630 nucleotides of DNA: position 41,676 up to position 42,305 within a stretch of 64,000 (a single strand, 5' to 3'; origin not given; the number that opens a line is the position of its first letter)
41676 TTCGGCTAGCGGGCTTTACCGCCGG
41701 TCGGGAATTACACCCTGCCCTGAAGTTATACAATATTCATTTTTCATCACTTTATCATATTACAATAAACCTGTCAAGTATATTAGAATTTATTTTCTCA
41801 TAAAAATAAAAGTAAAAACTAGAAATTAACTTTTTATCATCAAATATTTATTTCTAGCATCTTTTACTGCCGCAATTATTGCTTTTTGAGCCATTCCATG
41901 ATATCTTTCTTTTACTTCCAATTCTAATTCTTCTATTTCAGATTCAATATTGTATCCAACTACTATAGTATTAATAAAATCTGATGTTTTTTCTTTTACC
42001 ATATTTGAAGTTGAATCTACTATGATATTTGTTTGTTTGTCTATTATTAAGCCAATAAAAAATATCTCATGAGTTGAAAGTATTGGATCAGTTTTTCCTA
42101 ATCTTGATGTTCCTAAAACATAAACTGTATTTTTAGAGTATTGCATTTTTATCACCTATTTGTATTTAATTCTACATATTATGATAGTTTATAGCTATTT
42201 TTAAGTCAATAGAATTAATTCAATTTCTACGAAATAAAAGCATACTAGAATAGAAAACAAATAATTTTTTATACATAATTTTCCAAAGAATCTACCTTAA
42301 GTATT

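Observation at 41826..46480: Unannotated RiPP-like gene cluster: two 49-aa CDPC-core precursor peptides, a radical SAM/SPASM maturase and a B12-binding radical SAM enzyme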

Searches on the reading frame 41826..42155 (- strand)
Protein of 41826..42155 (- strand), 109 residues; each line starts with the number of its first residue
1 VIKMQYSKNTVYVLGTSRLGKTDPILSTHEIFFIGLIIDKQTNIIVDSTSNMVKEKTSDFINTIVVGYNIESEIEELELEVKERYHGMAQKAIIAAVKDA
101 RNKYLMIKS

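Call 4: search_protein_families(library=pfam, proteins=[window:41826-42155:-], max_evalue=0.1)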
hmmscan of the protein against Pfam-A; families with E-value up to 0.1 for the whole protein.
window:41826-42155:- (109 aa): 3 families
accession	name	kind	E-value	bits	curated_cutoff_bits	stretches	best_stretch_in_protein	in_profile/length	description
PF12986.12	DUF3870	-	1.6e-27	96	22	1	12-104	1-93/94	Domain of unknown function (DUF3870)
PF01411.24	tRNA-synt_2c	-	0.028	13.4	30.3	1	20-104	160-242/552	tRNA synthetases class II (A)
PF08748.17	Phage_TAC_4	-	0.1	13.3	21.1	0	49-99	66-115/124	Phage tail assembly chaperone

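Call 5: search_protein_families(library=ncbifam, proteins=[window:41826-42155:-], max_evalue=0.1)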
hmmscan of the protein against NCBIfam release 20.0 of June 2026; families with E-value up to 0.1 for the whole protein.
window:41826-42155:- (109 aa): 1 family
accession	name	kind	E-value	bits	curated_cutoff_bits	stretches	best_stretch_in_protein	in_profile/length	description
NF007959.0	PRK10678.1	equivalog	0.0092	15.6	175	1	65-106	38-76/150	molybdopterin synthase catalytic subunit MoaE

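Call 51: search_solved_structures(query=window:41826-42146:-, max_evalue=1)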
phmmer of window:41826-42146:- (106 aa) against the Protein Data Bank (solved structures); distinct sequences matched with E-value up to 1: 0.
